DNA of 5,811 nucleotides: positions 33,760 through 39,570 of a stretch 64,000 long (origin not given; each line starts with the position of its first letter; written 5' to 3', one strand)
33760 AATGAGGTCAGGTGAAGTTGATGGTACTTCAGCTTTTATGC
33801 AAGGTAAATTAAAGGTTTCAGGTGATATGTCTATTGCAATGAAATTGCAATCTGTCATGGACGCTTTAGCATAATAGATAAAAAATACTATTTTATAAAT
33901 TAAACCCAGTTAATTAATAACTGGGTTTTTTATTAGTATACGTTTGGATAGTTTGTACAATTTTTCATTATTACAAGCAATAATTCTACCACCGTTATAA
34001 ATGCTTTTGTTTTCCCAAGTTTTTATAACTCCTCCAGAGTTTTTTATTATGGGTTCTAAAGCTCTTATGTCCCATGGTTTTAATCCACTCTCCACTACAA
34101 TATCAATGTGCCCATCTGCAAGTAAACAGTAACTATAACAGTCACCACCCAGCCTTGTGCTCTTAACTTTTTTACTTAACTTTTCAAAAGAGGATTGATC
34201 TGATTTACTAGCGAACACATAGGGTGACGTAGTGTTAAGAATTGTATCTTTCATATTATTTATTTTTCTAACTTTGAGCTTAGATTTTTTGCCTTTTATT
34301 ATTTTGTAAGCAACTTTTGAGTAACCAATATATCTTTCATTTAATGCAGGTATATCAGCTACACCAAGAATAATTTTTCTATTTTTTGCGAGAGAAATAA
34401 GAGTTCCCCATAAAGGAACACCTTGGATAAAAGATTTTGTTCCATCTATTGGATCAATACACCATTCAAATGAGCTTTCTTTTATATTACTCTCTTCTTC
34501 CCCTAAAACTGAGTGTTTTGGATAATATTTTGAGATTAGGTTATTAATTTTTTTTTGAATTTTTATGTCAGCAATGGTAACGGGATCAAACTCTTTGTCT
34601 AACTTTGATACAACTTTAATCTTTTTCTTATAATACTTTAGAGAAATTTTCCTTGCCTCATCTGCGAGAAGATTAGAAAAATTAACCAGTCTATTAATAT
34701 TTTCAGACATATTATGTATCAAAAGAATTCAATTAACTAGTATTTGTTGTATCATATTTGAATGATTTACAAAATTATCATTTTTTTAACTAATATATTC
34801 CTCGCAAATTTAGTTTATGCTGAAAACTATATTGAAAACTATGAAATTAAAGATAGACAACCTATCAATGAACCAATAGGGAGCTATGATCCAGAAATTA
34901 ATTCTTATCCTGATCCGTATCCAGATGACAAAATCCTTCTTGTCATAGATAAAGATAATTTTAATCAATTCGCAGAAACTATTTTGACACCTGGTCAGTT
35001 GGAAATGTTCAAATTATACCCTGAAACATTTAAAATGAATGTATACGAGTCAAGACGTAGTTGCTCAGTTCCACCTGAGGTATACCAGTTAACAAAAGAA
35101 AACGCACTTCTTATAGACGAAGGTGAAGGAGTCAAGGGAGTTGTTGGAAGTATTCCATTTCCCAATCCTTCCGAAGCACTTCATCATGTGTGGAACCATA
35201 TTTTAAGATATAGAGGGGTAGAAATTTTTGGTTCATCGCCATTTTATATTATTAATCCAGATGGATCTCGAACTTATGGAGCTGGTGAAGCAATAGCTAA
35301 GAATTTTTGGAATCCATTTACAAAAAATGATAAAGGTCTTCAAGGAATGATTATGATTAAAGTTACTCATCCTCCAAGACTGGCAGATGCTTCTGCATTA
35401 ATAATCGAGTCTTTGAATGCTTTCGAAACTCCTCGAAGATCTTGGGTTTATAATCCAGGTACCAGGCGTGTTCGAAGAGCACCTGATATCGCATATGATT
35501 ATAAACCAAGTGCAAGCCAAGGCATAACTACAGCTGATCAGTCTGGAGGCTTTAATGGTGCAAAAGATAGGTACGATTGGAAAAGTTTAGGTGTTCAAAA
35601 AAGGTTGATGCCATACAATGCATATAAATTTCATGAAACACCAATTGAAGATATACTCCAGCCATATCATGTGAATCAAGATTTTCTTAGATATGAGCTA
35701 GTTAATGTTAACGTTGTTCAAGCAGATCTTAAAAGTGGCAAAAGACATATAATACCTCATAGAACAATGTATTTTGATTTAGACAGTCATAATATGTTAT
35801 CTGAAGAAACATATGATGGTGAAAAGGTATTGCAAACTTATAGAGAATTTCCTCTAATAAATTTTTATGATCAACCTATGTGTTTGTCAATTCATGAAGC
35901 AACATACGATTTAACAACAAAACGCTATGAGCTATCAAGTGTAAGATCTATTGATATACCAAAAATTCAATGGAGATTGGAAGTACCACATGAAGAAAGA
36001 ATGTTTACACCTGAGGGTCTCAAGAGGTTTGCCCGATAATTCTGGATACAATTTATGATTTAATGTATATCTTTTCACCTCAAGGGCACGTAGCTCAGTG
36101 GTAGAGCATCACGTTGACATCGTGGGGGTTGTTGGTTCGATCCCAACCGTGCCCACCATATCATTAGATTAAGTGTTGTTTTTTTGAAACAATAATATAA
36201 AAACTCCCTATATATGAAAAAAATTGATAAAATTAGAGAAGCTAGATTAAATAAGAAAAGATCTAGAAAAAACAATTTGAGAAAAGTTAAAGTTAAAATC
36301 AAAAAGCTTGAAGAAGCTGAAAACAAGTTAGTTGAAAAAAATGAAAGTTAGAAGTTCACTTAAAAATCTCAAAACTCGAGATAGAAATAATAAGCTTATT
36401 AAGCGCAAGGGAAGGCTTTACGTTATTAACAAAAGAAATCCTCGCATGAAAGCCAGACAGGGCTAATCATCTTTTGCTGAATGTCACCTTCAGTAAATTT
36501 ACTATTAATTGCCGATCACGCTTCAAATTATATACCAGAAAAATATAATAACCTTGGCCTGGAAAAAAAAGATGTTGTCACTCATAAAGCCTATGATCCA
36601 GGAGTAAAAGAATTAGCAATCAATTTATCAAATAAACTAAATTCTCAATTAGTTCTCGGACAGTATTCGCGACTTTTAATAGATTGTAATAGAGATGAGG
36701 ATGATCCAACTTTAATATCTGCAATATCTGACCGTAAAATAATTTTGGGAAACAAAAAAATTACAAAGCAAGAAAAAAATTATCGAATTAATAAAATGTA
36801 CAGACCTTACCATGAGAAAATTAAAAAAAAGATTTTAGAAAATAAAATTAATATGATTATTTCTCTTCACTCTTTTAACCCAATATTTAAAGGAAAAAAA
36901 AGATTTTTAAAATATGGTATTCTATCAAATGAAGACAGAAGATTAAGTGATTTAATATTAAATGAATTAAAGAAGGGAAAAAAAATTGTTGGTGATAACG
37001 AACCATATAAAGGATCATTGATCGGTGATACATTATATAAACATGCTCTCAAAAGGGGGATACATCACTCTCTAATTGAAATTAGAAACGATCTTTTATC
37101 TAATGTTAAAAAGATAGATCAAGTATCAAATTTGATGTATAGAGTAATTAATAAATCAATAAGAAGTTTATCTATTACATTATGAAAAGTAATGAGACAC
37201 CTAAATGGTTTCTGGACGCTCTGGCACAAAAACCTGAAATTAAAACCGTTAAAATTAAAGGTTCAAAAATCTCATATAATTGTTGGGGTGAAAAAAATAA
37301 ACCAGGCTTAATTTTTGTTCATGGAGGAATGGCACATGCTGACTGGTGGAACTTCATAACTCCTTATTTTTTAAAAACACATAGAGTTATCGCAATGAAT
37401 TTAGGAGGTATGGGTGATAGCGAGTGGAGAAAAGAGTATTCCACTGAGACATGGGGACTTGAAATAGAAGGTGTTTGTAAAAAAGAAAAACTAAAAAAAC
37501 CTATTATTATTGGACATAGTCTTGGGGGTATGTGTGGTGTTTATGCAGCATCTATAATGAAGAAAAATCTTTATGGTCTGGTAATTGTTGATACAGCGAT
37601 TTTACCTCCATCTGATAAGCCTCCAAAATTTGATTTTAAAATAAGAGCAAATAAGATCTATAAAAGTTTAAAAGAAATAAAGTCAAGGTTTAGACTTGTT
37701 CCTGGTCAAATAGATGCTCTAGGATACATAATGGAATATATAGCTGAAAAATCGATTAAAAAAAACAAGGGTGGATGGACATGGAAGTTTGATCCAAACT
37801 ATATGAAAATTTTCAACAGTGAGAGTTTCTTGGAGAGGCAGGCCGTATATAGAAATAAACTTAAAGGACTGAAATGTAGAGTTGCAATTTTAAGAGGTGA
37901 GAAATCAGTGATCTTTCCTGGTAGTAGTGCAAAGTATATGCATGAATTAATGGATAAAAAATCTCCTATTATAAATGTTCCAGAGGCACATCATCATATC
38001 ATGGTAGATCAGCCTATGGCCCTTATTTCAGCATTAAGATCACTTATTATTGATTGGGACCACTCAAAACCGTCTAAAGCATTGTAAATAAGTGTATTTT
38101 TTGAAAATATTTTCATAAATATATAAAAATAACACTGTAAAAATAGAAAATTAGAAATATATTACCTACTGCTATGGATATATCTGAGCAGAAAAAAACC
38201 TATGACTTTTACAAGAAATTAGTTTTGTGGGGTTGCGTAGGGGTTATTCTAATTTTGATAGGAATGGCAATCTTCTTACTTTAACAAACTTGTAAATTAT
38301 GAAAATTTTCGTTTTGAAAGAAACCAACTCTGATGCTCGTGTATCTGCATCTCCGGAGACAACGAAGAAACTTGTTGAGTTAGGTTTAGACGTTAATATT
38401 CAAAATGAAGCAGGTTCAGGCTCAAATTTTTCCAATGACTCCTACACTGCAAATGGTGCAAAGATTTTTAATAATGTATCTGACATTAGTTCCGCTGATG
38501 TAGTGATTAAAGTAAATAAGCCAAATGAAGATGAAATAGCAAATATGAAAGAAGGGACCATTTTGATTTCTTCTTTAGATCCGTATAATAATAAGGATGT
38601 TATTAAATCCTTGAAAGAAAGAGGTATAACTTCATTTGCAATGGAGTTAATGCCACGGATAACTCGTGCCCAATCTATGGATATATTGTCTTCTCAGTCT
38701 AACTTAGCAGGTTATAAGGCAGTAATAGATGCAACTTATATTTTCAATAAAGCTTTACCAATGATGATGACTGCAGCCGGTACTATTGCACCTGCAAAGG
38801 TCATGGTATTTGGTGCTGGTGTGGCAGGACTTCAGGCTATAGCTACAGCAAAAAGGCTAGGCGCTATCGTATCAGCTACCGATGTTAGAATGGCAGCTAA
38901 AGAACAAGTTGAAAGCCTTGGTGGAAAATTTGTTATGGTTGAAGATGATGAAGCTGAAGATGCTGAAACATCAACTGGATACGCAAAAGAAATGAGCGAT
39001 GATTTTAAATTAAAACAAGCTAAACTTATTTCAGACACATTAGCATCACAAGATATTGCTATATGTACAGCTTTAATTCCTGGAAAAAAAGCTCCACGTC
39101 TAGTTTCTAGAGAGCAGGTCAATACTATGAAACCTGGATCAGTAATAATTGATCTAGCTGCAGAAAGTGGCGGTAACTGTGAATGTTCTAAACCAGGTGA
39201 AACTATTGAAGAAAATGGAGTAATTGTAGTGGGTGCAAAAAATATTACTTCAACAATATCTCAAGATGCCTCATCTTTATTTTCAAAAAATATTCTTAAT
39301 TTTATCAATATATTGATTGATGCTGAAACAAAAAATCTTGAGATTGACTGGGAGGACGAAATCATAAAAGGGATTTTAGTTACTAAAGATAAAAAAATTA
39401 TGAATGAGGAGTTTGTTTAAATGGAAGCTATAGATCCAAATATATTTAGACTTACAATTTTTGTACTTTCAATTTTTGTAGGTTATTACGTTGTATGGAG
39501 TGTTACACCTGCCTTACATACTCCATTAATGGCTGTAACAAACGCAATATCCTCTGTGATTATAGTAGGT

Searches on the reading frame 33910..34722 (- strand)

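Call 9: search_protein_families(library=ncbifam, proteins=[window:33910-34722:-], max_evalue=1e-10)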
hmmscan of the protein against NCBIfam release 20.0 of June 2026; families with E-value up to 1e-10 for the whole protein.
window:33910-34722:- (270 aa): 6 families
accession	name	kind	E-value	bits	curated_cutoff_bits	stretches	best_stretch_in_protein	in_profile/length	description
TIGR02067.1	his_9_HisN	equivalog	4e-76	255.8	275.15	1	15-257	4-245/252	histidinol-phosphatase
TIGR01331.1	bisphos_cysQ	equivalog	1e-26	94.1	228.8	1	19-245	8-236/250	3'(2'),5'-bisphosphate nucleotidase CysQ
NF008027.1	PRK10757.1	equivalog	1.3e-21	76.7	332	1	27-253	19-248/267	inositol-1-monophosphatase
NF008182.0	PRK10931.1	equivalog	6.1e-19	68.1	379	1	19-241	8-228/246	3'(2'),5'-bisphosphate nucleotidase CysQ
NF009321.0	PRK12676.1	equivalog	6.9e-19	67.9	264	1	40-256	36-255/264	bifunctional fructose-bisphosphatase/inositol-phosphate phosphatase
TIGR01330.1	bisphos_HAL2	equivalog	8.4e-12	44.6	267.05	0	86-134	136-183/359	3'(2'),5'-bisphosphate nucleotidase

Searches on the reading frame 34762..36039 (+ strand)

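Call 9: search_protein_families(library=ncbifam, proteins=[window:34762-36039:+], max_evalue=1e-10)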
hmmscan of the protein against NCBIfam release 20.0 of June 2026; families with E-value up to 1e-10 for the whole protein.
window:34762-36039:+ (425 aa): 0 families

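Call 79: search_protein_families(library=pfam, proteins=[window:34762-36039:+], max_evalue=0.001)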
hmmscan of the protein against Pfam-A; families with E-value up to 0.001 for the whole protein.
window:34762-36039:+ (425 aa): 1 family
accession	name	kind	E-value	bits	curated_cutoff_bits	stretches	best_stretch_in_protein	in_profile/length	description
PF07044.18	DUF1329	-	1.5e-98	330.9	23.1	1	61-420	1-367/368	Protein of unknown function (DUF1329)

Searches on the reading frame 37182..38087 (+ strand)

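Call 79: search_protein_families(library=pfam, proteins=[window:37182-38087:+], max_evalue=0.001)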
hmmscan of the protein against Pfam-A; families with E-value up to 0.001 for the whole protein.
window:37182-38087:+ (301 aa): 3 families
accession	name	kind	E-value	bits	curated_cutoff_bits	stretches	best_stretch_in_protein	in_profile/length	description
PF00561.26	Abhydrolase_1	-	7.3e-14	52.5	25.8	1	43-145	3-107/245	alpha/beta hydrolase fold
PF12697.13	Abhydrolase_6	-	1e-11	46.4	26.3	1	43-281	1-213/217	Alpha/beta hydrolase family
PF12146.15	Hydrolase_4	-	0.00043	20.1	27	0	41-149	5-121/239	Serine aminopeptidase, S33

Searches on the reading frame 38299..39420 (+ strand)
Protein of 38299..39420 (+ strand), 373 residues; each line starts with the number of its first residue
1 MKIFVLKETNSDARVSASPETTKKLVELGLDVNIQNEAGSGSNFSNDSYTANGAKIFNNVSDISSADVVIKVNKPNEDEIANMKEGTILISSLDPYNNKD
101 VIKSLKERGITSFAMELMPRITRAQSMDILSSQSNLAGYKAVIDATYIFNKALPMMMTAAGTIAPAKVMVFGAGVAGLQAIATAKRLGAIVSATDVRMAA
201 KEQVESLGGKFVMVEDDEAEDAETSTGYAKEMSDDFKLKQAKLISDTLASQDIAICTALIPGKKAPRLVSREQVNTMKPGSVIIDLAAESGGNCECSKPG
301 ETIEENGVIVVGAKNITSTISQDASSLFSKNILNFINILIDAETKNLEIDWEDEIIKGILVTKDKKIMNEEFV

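Call 9: search_protein_families(library=ncbifam, proteins=[window:38299-39420:+], max_evalue=1e-10)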
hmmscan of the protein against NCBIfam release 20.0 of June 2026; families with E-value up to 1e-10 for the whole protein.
window:38299-39420:+ (373 aa): 3 families
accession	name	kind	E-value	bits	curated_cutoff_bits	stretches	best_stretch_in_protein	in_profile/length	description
NF006942.0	PRK09424.1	equivalog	1.7e-124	416.4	383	1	1-368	1-367/510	Re/Si-specific NAD(P)(+) transhydrogenase subunit alpha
TIGR00561.1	pntA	equivalog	2.1e-106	356.6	444.4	1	10-367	10-365/511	Re/Si-specific NAD(P)(+) transhydrogenase subunit alpha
TIGR00518.1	alaDH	equivalog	1.8e-45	155.5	391.85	1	1-343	1-327/370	alanine dehydrogenase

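Call 28: find_encoding_contigs(protein=window:38299-39420:+, flank=3000, max_places=5)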
Protein window:38299-39420:+ (373 aa): no gene with exactly this product is on record in the collection.
